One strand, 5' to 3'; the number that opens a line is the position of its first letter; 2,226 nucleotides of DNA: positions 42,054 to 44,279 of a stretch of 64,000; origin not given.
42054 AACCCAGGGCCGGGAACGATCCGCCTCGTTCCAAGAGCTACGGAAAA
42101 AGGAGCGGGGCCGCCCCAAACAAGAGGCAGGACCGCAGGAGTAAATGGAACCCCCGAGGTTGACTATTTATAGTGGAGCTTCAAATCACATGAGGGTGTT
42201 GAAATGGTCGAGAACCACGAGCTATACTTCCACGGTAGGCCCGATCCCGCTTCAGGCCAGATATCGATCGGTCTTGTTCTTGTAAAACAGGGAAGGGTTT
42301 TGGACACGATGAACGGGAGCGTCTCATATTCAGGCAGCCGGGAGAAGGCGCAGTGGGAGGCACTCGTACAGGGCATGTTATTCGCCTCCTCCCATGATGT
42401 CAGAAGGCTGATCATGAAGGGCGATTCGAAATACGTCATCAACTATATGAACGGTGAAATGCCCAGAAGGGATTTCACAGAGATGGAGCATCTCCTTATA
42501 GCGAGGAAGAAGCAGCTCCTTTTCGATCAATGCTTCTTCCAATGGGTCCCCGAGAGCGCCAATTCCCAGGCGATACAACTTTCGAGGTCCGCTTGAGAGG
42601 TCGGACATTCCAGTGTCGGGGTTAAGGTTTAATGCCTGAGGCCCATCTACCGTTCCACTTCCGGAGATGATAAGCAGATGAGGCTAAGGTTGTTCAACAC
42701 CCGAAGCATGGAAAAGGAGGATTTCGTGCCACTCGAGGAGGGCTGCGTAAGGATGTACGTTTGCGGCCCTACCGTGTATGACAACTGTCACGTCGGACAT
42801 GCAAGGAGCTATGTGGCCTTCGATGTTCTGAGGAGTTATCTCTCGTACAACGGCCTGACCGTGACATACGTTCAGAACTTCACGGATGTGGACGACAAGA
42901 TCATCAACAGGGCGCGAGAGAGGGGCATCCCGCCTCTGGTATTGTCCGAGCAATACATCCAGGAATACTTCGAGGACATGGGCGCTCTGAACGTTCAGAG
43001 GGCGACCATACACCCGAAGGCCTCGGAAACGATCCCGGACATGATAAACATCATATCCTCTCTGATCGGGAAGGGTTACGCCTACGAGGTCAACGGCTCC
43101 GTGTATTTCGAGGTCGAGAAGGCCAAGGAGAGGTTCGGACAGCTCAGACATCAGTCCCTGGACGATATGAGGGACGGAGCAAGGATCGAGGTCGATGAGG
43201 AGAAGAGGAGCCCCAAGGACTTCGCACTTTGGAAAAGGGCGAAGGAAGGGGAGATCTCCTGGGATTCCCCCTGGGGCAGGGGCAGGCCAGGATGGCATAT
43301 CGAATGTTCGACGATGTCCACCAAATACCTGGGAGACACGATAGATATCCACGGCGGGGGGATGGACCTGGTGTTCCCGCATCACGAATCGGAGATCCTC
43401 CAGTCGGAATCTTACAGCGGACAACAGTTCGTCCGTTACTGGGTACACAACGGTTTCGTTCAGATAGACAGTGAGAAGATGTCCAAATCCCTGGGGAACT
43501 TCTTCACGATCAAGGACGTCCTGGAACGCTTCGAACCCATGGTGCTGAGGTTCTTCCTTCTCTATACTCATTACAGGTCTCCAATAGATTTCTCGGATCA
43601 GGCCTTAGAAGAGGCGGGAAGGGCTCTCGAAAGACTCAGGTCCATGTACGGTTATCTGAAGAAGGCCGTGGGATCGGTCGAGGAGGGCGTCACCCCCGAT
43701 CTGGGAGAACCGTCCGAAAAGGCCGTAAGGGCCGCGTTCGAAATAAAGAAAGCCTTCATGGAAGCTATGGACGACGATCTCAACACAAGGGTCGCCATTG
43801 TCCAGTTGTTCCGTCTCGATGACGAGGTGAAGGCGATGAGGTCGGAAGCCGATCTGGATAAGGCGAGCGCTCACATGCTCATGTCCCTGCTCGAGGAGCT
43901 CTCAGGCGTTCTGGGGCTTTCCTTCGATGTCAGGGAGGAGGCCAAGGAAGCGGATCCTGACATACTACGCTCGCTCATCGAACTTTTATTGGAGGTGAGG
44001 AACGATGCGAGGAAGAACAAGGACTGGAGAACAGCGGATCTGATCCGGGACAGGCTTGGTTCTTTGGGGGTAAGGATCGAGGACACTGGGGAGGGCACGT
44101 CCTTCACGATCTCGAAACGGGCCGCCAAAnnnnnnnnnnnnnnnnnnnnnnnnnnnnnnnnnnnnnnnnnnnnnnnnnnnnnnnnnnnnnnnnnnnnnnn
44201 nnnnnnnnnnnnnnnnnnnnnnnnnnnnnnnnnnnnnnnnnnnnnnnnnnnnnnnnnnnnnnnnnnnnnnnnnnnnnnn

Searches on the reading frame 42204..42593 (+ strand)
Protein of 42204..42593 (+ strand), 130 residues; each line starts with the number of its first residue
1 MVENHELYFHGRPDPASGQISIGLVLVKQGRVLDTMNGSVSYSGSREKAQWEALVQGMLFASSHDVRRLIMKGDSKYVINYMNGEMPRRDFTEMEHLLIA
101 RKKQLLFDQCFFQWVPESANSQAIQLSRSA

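Call 37: search_protein_families(library=pfam, proteins=[window:42204-42593:+], max_evalue=0.001)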
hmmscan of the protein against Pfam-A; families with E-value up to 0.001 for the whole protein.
window:42204-42593:+ (130 aa): 1 family
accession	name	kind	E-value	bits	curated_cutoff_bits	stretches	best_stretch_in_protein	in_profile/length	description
PF13456.12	RVT_3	-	1.5e-14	54.4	21.6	1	22-130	15-123/123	Reverse transcriptase-like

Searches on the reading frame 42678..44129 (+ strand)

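Call 37: search_protein_families(library=pfam, proteins=[window:42678-44129:+], max_evalue=0.001)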
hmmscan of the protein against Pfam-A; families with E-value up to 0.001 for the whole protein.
window:42678-44129:+ (484 aa): 6 families
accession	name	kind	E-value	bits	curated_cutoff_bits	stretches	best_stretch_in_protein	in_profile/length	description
PF01406.26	tRNA-synt_1e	-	1.1e-134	449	27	1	16-313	2-299/301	tRNA synthetases class I (C) catalytic domain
PF09334.17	tRNA-synt_1g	-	3.8e-14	52.7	20.1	2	251-308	311-369/391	tRNA synthetases class I (M)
PF09190.17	DALR_2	-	2.3e-11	44.5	22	1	359-416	1-56/57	DALR domain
PF23493.1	CysS_C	-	4.1e-07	30.4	23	1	436-473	10-47/51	Cysteinyl-tRNA ligase anticodon binding domain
PF00133.28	tRNA-synt_1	-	4.3e-06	26.2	22.7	1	223-305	330-413/414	tRNA synthetases class I (I, L, M and V)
PF01921.24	tRNA-synt_1f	-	1.1e-05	25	27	1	260-313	274-328/360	tRNA synthetases class I (K)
